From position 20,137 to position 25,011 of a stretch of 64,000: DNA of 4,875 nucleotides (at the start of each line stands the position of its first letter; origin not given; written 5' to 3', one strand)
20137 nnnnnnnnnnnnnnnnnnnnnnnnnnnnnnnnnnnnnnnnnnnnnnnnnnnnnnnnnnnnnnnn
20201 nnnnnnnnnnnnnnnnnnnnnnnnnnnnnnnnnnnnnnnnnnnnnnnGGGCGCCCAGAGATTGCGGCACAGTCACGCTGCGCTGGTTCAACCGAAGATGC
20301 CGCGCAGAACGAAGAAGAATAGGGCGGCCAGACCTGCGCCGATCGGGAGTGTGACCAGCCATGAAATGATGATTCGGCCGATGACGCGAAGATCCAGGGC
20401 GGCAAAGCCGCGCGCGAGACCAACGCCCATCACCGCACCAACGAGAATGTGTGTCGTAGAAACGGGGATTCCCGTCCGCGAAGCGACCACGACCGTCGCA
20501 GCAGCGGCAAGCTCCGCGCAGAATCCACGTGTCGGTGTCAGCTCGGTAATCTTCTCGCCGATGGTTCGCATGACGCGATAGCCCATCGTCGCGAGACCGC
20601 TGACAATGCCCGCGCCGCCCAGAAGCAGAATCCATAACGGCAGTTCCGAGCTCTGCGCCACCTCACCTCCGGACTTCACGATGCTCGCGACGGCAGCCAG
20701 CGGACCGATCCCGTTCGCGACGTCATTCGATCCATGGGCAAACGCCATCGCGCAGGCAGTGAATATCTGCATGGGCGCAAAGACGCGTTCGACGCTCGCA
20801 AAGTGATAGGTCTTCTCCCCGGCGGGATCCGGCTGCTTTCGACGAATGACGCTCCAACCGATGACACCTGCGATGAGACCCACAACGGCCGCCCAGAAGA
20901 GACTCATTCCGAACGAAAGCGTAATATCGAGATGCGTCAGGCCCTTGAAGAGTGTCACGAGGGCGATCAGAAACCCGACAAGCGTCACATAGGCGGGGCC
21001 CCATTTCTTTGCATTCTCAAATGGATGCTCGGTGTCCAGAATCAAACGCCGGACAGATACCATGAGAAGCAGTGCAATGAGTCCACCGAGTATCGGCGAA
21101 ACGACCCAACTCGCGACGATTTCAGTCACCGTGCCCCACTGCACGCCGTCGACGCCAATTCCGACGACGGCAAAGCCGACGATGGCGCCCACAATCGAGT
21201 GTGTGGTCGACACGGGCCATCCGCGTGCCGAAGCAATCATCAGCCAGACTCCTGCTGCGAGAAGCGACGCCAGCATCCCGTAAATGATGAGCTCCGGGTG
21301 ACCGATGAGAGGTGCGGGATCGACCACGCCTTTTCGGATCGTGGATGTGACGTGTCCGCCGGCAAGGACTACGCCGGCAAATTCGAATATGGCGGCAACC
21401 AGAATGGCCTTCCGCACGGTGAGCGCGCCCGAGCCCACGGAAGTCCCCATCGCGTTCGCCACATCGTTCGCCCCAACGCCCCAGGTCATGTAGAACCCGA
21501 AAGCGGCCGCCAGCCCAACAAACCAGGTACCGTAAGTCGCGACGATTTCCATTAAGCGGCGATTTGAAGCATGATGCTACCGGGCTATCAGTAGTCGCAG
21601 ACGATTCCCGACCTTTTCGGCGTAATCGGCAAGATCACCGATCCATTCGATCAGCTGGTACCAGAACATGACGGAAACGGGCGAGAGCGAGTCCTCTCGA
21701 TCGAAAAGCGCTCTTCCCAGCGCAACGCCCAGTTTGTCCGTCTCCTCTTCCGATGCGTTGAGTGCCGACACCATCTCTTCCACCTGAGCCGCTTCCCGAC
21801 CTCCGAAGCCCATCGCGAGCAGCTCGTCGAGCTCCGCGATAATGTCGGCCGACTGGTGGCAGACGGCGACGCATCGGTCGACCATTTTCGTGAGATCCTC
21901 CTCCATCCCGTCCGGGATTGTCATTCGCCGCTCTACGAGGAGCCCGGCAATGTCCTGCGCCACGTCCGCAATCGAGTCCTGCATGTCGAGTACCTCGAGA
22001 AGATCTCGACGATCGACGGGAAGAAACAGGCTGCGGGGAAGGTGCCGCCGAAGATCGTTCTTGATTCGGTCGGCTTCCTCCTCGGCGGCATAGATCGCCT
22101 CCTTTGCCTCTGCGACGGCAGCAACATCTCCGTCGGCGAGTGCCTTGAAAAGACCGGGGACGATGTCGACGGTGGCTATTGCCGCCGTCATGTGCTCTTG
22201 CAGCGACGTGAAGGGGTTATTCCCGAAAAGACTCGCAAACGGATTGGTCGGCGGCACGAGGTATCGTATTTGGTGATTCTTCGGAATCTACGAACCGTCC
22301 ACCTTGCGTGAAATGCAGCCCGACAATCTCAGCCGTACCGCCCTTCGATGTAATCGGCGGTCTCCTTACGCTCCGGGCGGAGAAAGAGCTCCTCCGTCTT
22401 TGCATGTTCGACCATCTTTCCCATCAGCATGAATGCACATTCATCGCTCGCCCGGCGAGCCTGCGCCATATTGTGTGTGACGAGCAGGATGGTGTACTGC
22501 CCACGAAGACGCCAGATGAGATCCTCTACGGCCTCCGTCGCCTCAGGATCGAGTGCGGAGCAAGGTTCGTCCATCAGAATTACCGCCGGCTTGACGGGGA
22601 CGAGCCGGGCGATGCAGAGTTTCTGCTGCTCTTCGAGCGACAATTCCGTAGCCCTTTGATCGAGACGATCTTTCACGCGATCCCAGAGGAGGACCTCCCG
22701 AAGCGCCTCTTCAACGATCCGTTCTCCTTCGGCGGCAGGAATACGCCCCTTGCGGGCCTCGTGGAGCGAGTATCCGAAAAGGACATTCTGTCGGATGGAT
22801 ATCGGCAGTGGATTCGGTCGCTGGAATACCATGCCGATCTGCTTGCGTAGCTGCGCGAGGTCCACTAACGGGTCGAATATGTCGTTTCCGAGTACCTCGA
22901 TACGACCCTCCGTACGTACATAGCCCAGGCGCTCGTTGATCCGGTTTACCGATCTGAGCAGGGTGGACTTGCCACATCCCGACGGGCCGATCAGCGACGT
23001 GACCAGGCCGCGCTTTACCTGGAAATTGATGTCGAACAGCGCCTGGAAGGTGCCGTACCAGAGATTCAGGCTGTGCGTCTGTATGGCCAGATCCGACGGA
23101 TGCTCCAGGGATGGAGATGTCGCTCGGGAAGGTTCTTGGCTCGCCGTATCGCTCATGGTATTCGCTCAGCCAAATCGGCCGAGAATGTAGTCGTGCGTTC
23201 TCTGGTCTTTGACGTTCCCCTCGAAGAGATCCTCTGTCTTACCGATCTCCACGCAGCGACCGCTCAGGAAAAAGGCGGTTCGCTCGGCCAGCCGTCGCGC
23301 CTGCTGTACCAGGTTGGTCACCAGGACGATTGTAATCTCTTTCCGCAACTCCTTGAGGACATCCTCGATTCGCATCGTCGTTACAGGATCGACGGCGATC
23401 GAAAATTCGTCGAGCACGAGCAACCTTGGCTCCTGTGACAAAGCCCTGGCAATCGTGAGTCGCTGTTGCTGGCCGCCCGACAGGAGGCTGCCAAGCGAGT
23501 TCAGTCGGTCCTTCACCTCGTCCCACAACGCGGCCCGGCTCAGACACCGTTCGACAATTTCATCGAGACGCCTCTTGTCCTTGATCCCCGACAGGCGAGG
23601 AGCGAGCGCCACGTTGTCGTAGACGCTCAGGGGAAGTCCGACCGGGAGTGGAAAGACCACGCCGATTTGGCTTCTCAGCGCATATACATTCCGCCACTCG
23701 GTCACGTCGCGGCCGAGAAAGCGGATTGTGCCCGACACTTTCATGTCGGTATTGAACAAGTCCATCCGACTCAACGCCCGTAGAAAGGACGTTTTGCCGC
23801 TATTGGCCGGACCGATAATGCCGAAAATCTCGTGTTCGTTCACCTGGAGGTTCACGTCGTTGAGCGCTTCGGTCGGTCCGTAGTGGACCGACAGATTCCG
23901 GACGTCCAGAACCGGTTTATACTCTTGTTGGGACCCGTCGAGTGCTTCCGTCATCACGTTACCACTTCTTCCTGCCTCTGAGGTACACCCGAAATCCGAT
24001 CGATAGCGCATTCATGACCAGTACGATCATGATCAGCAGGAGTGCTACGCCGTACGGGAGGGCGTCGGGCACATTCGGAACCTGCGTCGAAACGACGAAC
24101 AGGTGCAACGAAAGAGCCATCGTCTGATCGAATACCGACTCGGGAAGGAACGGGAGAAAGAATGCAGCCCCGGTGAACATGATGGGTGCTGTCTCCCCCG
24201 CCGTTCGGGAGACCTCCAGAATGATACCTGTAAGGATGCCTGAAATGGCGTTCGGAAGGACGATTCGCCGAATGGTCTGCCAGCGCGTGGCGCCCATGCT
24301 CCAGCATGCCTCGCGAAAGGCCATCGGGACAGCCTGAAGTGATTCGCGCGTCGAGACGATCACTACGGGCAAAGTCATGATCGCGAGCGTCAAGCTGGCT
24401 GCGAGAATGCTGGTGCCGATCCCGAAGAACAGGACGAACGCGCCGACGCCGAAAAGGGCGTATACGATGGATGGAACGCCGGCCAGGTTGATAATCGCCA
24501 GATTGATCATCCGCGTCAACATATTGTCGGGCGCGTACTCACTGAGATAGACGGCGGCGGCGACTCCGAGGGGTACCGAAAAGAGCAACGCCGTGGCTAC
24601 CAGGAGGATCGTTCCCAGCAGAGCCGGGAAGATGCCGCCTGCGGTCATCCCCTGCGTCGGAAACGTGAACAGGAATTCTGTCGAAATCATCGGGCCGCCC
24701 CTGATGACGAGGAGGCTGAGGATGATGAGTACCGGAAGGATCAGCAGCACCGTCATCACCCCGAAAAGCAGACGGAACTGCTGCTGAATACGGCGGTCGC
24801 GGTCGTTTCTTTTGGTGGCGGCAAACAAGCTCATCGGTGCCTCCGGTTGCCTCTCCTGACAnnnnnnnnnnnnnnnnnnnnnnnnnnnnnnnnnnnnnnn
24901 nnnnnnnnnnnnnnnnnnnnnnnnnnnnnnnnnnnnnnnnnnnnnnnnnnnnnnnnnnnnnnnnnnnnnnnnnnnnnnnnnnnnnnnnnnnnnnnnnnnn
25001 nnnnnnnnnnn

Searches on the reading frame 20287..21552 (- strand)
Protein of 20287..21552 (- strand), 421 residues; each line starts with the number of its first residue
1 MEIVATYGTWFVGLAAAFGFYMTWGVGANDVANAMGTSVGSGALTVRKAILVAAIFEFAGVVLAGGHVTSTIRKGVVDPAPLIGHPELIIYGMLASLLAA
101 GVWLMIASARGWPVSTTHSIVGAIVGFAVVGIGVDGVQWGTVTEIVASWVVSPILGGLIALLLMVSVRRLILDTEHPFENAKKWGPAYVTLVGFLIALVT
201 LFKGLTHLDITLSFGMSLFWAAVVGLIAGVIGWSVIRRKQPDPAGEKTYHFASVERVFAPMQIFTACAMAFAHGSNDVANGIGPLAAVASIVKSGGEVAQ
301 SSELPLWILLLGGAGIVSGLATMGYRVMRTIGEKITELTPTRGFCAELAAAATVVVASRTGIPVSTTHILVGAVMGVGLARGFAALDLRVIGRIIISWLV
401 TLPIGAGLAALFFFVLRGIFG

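Call 36: search_protein_families(library=ncbifam, proteins=[window:20287-21552:-], max_evalue=0.00001)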
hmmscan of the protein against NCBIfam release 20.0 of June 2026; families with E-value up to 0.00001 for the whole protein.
window:20287-21552:- (421 aa): 2 families
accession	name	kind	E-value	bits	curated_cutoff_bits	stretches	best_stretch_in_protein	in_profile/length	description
NF053884.1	SulfPermCysPBac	equivalog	8e-33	113.7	400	2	218-401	129-300/354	sulfate permease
NF033774.1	phos_trans_PitA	exception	6.9e-25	87.6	800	2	305-415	382-493/498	inorganic phosphate transporter PitA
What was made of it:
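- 20287..22257 (-): DUF47 (PhoU_div) plus a PiT-type phosphate permease, downstream of pstB2. PitA and CysP-like hits lie below their cut-offs (call 36).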

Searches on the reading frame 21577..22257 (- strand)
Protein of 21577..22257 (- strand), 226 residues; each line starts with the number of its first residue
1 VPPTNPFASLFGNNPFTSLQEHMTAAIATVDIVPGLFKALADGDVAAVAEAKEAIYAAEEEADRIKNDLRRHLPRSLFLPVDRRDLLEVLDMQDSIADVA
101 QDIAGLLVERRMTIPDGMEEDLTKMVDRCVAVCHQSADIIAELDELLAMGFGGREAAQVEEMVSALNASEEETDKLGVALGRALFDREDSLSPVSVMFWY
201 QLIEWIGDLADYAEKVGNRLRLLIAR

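Call 3: search_protein_families(library=pfam, proteins=[window:21577-22257:-], max_evalue=0.1)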
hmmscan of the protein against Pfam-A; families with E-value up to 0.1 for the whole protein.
window:21577-22257:- (226 aa): 1 family
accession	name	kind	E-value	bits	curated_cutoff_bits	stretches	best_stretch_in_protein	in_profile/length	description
PF01865.21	PhoU_div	-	1.9e-53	181.5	24.4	1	8-225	2-213/214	Protein of unknown function DUF47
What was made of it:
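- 20287..22257 (-): PF01865 E=1.9e-53 (call 3).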

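Call 4: search_protein_families(library=ncbifam, proteins=[window:21577-22257:-], max_evalue=0.1)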
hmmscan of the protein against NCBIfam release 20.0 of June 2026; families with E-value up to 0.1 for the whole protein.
window:21577-22257:- (226 aa): 2 families
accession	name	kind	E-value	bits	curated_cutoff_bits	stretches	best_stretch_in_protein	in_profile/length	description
TIGR00153.1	TIGR00153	hypoth_equivalog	2.5e-42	145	104.3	1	8-226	6-215/217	TIGR00153 family protein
NF041064.1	DpdG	equivalog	0.0056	16.1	80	0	138-184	208-254/290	protein DpdG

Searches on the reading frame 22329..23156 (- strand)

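Call 3: search_protein_families(library=pfam, proteins=[window:22329-23156:-], max_evalue=0.1)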
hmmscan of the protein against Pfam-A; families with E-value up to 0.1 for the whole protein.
window:22329-23156:- (275 aa): 19 families
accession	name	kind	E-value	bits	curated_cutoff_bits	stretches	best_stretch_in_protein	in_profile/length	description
PF00005.33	ABC_tran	-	5.2e-27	95.6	25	1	41-199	2-136/137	ABC transporter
PF13304.12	AAA_21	-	2.7e-08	34.7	27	2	52-105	1-54/304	AAA domain, putative AbiEii toxin, Type IV TA system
PF13191.12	AAA_16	-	6.9e-05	23.8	32.6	1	49-138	21-104/167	AAA ATPase domain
PF13555.12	AAA_29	-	0.00013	22.1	27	1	35-67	10-39/61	P-loop containing region of AAA domain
PF02463.25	SMC_N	-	0.00019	21.4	40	0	192-240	161-208/220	RecF/RecN/SMC N terminal domain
PF13401.12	AAA_22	-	0.0019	18.9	27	1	51-112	6-59/130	AAA domain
PF03193.22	RsgA_GTPase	-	0.008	16.5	30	1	51-72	107-128/174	RsgA GTPase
PF01637.24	ATPase_2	-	0.01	16.1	33.2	0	53-78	23-48/225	ATPase domain predominantly from Archaea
PF13521.12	AAA_28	-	0.017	15.8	27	0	55-73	4-22/164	AAA domain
PF13479.12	AAA_24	-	0.024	14.9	27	1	54-108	6-56/195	AAA domain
PF00931.28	NB-ARC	-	0.031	14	23.5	1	52-78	20-46/248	NB-ARC domain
PF13671.12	AAA_33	-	0.037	14.8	27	0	54-71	3-20/143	AAA domain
PF02492.25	cobW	-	0.039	14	20.7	1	52-106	2-50/180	CobW/HypB/UreG, nucleotide-binding domain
PF13476.12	AAA_23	-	0.048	14.7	27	1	41-68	13-37/201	AAA domain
PF02456.21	Adeno_IVa2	-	0.049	12.9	21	0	43-70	81-107/370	Adenovirus IVa2 protein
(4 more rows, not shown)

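Call 36: search_protein_families(library=ncbifam, proteins=[window:22329-23156:-], max_evalue=0.00001)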
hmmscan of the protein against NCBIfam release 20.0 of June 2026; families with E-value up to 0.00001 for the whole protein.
window:22329-23156:- (275 aa): 178 families (the best 25 are shown)
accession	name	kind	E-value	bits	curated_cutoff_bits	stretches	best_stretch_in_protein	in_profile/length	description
TIGR00972.1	3a0107s01c2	equivalog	4.4e-94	314.5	343.2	1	25-275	2-248/248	phosphate ABC transporter ATP-binding protein PstB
NF010860.0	PRK14267.1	equivalog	4.6e-70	236.2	412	1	23-275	3-253/253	phosphate ABC transporter ATP-binding protein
NF010851.0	PRK14258.1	subfamily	4.2e-62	209.9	425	1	24-273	7-259/261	phosphate ABC transporter ATP-binding protein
NF010864.0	PRK14271.1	equivalog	4.5e-59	199.8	561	1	41-273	38-265/276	phosphate ABC transporter ATP-binding protein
NF010840.0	PRK14246.1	equivalog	2.5e-50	171.5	425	1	38-273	24-255/257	phosphate ABC transporter ATP-binding protein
NF008338.0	PRK11124.1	equivalog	1e-37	130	369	1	24-270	2-240/242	arginine ABC transporter ATP-binding protein ArtP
NF007027.0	PRK09493.1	equivalog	2.3e-36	125.4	379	1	30-269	7-235/240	glutamine ABC transporter ATP-binding protein GlnQ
TIGR03005.1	ectoine_ehuA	equivalog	4.4e-36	124.4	345.4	1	26-270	2-247/252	ectoine/hydroxyectoine ABC transporter ATP-binding protein EhuA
TIGR02315.1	ABC_phnC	equivalog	1e-34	120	266.1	1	25-257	2-233/243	phosphonate ABC transporter ATP-binding protein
NF008428.0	PRK11264.1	equivalog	3.5e-34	118.1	406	1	33-271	12-245/250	L-cystine ABC transporter ATP-binding protein TcyN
TIGR04521.1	ECF_ATPase_2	equivalog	4.4e-34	117.8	330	1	37-263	18-238/279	energy-coupling factor transporter ATPase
TIGR04520.1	ECF_ATPase_1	equivalog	3.7e-32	111.8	315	1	37-262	15-228/269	energy-coupling factor transporter ATPase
TIGR01186.1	proV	subfamily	3e-31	108.9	326.6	1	36-264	5-224/363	betaine/proline/choline family ABC transporter ATP-binding protein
TIGR00968.1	3a0106s01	subfamily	6.4e-31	107.7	342.75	1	30-264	6-225/237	sulfate ABC transporter ATP-binding protein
TIGR03265.1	PhnT2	equivalog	9.2e-31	107.3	457.7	1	25-270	5-235/353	putative 2-aminoethylphosphonate ABC transporter ATP-binding protein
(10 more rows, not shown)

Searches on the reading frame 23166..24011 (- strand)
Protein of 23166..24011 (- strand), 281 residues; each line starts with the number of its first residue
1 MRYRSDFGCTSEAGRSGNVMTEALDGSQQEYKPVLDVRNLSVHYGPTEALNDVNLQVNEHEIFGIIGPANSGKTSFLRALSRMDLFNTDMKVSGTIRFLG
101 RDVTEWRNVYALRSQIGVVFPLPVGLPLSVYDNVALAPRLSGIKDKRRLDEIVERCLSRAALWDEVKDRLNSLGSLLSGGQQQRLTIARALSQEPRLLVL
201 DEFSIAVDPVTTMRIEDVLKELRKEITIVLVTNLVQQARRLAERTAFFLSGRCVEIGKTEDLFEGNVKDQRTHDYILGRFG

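Call 3: search_protein_families(library=pfam, proteins=[window:23166-24011:-], max_evalue=0.1)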
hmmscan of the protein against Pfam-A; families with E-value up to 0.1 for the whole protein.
window:23166-24011:- (281 aa): 10 families
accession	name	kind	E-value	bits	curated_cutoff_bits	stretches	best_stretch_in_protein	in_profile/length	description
PF00005.33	ABC_tran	-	1.6e-23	84.3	25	1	50-202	1-134/137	ABC transporter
PF13304.12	AAA_21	-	1.3e-06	29.1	27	1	62-83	1-22/304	AAA domain, putative AbiEii toxin, Type IV TA system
PF02463.25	SMC_N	-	6.9e-05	22.8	40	1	176-238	136-201/220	RecF/RecN/SMC N terminal domain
PF19993.5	DO-GTPase2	-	0.0095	16.1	27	1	62-100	2-36/226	Double-GTPase 2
PF13191.12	AAA_16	-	0.014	16.3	32.6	0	61-219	25-156/167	AAA ATPase domain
PF13175.12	AAA_15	-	0.024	14.7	32.1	1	60-83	24-46/374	AAA ATPase domain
PF13238.12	AAA_18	-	0.026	15.4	29.4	0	65-85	3-24/128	AAA domain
PF01926.29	MMR_HSR1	-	0.039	14.5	21.9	0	64-83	3-22/113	50S ribosome-binding GTPase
PF13479.12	AAA_24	-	0.049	13.9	27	1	65-108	7-50/195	AAA domain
PF13476.12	AAA_23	-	0.077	14.1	27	0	54-81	14-40/201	AAA domain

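Call 36: search_protein_families(library=ncbifam, proteins=[window:23166-24011:-], max_evalue=0.00001)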
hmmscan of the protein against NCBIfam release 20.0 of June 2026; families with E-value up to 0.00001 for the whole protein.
window:23166-24011:- (281 aa): 179 families (the best 25 are shown)
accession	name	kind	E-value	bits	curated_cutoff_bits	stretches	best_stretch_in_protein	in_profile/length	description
TIGR00972.1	3a0107s01c2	equivalog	1.1e-82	277.1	343.2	1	35-281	2-248/248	phosphate ABC transporter ATP-binding protein PstB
NF010860.0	PRK14267.1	equivalog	2.5e-64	217.4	412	1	35-281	5-253/253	phosphate ABC transporter ATP-binding protein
NF010851.0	PRK14258.1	subfamily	5.3e-61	206.3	425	1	32-280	5-260/261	phosphate ABC transporter ATP-binding protein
NF010840.0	PRK14246.1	equivalog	1.5e-58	198.4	425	1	36-280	12-256/257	phosphate ABC transporter ATP-binding protein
NF010864.0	PRK14271.1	equivalog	1.8e-48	165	561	1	32-278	19-264/276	phosphate ABC transporter ATP-binding protein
TIGR03005.1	ectoine_ehuA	equivalog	5.9e-34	117.4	345.4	1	37-276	3-247/252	ectoine/hydroxyectoine ABC transporter ATP-binding protein EhuA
NF008338.0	PRK11124.1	equivalog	1.3e-33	116.5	369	1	36-264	4-230/242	arginine ABC transporter ATP-binding protein ArtP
TIGR03410.1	urea_trans_UrtE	equivalog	3e-33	115.2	285.8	1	35-269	1-226/230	urea ABC transporter ATP-binding subunit UrtE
NF007027.0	PRK09493.1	equivalog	4.5e-33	114.6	379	1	35-275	2-235/240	glutamine ABC transporter ATP-binding protein GlnQ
TIGR01188.1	drrA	subfamily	1.3e-32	113.3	312.45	1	43-263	2-212/302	daunorubicin resistance ABC transporter, ATP-binding protein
TIGR01186.1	proV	subfamily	2.1e-30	106.1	326.6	1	45-264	4-219/363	betaine/proline/choline family ABC transporter ATP-binding protein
TIGR02673.1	FtsE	equivalog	2.2e-30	105.9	264.85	1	35-244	2-206/214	cell division ATP-binding protein FtsE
TIGR04521.1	ECF_ATPase_2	equivalog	2.3e-30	105.7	330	1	47-265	18-235/279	energy-coupling factor transporter ATPase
TIGR00968.1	3a0106s01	subfamily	3.8e-30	105.1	342.75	1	37-265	3-221/237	sulfate ABC transporter ATP-binding protein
TIGR02314.1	ABC_MetN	equivalog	4e-30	105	499.7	1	48-276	19-241/343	methionine ABC transporter ATP-binding protein MetN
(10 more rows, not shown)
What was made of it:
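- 23166..24011 (-): pstB1, a divergent ATPase. The H-loop reads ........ (His to Asn, 23298-23321). The Walker B/D-loop reads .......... (23385-23414). The LSGGQ signature is intact. TIGR00972 277 bits, below the 343 cut-off (call 36).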

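Call 50: find_related_loci(query=A3, collection=metagenome_contigs, flank=6000)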
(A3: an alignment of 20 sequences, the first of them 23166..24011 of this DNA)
Query A3 (281 aa) in metagenome_contigs; peptide patterns used: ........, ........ (x = any residue, [..] = any of these).
600 stretches matched a pattern (row limit reached: there are more); 592 encode a relative of the query (tblastn E <= 1e-3); the best 80 are kept; 80 distinct loci.
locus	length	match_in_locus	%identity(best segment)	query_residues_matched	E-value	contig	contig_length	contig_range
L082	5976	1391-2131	79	35-281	3e-132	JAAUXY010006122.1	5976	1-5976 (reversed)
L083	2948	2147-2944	73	13-276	1e-133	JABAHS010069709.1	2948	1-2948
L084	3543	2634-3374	77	35-281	9e-131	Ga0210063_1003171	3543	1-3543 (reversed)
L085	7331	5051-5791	77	35-281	2e-127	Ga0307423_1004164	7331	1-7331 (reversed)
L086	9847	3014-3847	71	7-281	4e-127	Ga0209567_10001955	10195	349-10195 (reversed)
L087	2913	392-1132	77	35-281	9e-132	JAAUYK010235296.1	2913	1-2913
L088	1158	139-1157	70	7-281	2e-138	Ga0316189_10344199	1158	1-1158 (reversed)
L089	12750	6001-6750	75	32-281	4e-126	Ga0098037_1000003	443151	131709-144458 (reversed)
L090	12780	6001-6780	72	22-281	7e-126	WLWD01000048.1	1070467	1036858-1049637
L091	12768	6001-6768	74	25-281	9e-126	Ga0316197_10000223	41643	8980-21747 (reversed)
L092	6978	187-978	72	18-281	2e-125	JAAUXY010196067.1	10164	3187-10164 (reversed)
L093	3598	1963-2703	76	35-281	2e-128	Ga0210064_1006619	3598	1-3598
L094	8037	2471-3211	76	35-281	6e-125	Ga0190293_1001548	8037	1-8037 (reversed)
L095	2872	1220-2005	74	25-281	6e-130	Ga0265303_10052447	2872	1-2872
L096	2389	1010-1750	77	35-281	2e-131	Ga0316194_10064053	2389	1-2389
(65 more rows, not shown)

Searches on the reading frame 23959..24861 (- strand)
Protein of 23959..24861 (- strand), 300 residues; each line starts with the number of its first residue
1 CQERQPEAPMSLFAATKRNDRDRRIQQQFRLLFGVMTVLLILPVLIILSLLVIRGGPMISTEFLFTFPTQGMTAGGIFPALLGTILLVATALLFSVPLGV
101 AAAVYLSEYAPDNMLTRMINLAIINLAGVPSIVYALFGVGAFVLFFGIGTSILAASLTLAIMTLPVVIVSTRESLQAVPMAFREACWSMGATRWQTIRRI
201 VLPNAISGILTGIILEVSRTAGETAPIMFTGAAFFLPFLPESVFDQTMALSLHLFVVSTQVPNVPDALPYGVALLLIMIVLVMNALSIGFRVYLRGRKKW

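Call 36: search_protein_families(library=ncbifam, proteins=[window:23959-24861:-], max_evalue=0.00001)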
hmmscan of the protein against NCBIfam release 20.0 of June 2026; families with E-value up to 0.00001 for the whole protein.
window:23959-24861:- (300 aa): 14 families
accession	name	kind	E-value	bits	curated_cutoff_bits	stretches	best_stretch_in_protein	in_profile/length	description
TIGR00974.1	3a0107s02c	equivalog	2.9e-77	259.5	193.45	1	29-290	4-266/272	phosphate ABC transporter permease PstA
TIGR02138.1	phosphate_pstC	equivalog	2.1e-40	138.6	196.45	1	28-288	3-289/296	phosphate ABC transporter permease subunit PstC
NF008430.0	PRK11268.1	equivalog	6.6e-36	123.9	439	1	14-287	14-286/295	phosphate ABC transporter permease PstA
NF008435.0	PRK11275.1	equivalog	6.4e-21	74.7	502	2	145-230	163-248/319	phosphate ABC transporter permease PstC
NF006939.0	PRK09421.1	equivalog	1.4e-09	37.7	262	1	86-288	17-216/230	molybdate ABC transporter permease subunit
TIGR00969.1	3a0106s02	subfamily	3.7e-09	36.4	240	1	25-232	16-223/272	sulfate ABC transporter permease subunit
TIGR02141.1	modB_ABC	equivalog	5.6e-09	35.9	182.6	1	86-232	5-161/208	molybdate ABC transporter permease subunit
TIGR02139.1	permease_CysT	equivalog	6.4e-09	35.8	246.1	1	28-232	4-212/265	sulfate ABC transporter permease subunit CysT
TIGR01581.1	Mo_ABC_porter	hypoth_equivalog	2.1e-07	30.7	210.3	1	84-282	26-223/225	ABC transporter permease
TIGR01097.1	PhnE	equivalog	2.7e-07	30.3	216.7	1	74-211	54-186/252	phosphonate ABC transporter, permease protein PhnE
NF008208.0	PRK10971.1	equivalog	6.9e-07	29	415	1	23-231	7-219/277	sulfate/thiosulfate ABC transporter permease CysT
NF043074.1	MMSYN1_0196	equivalog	4.2e-06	26.3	350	0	33-232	18-218/277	spermidine/putrescine ABC transporter permease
NF011624.0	PRK15050.1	equivalog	4.3e-06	26.1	247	1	159-237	168-248/297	2-aminoethylphosphonate ABC transporter permease subunit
NF007545.0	PRK10160.1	equivalog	8.2e-06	25.4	342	0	18-215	17-205/275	taurine ABC transporter permease TauC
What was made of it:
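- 23959..24861 (-): pstA permease. The start codon is approximate. TIGR00974 259.5 bits, above the 193 cut-off (call 36).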
